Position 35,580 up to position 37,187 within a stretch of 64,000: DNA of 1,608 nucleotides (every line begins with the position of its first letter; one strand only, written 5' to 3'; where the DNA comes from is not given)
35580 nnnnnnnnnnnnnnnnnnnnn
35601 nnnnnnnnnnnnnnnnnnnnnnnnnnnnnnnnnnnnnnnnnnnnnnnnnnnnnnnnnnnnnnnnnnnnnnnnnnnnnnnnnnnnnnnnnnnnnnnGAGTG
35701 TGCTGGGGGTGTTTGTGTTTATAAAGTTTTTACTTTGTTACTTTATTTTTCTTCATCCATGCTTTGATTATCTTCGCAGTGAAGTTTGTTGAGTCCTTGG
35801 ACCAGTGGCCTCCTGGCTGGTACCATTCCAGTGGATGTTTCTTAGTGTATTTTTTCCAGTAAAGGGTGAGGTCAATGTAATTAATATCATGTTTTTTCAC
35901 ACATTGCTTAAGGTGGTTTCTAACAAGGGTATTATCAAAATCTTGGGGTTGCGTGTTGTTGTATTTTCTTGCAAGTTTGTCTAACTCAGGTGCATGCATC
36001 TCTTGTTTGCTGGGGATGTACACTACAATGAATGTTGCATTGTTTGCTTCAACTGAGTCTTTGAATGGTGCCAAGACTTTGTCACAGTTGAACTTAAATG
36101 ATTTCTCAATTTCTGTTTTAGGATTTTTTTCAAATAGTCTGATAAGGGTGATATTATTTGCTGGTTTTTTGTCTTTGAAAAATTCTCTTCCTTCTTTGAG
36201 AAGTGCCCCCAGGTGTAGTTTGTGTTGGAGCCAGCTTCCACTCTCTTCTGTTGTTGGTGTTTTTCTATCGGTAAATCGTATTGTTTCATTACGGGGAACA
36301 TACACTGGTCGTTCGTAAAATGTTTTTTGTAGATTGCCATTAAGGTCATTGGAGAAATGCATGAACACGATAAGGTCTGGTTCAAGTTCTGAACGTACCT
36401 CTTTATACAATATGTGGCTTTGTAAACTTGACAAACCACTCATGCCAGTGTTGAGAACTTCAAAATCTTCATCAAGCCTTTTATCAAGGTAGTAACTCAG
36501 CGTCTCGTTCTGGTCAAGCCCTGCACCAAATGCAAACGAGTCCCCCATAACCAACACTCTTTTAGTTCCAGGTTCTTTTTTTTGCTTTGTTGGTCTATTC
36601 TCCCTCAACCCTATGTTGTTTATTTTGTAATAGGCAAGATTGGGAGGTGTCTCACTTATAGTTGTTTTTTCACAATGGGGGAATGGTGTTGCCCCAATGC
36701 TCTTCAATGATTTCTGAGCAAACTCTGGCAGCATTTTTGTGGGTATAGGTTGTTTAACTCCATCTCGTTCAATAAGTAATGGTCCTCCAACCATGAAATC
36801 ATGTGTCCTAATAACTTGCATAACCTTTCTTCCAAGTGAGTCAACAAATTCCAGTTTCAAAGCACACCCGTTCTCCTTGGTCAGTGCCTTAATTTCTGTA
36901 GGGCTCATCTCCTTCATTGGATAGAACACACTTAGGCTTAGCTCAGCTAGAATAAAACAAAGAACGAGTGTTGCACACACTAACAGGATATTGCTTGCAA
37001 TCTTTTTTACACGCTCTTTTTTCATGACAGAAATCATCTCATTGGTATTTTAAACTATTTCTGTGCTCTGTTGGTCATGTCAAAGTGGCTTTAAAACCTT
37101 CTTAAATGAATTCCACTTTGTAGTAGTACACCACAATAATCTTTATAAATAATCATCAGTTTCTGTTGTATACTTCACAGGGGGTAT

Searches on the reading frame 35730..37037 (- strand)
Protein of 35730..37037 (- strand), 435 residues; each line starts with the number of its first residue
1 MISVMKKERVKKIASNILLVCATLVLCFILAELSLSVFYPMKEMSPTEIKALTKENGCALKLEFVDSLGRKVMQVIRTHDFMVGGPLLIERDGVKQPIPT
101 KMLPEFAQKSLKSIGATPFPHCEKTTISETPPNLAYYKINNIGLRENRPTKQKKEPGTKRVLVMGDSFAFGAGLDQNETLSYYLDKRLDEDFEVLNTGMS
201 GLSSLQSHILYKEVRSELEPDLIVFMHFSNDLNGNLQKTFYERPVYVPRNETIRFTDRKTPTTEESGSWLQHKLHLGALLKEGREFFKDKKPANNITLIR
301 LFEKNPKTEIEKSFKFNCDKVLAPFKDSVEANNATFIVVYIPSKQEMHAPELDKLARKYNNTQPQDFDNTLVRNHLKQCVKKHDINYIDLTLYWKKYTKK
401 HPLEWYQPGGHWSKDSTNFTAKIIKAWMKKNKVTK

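Call 22: search_protein_families(library=ncbifam, proteins=[window:35730-37037:-], max_evalue=0.00001)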
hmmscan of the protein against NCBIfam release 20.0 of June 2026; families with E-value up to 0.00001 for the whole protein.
window:35730-37037:- (435 aa): 0 families

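Call 95: search_protein_families(library=pfam, proteins=[window:35730-37037:-], max_evalue=0.001)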
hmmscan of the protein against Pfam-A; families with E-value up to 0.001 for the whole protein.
window:35730-37037:- (435 aa): 2 families
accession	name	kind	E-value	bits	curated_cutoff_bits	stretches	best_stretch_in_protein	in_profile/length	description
PF13472.12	Lipase_GDSL_2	-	1.5e-06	29.2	32.9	1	164-405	2-164/178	GDSL-like Lipase/Acylhydrolase family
PF16822.11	ALGX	-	3.2e-05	24.2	26.5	1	320-431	30-133/268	SGNH hydrolase-like domain, acetyltransferase AlgX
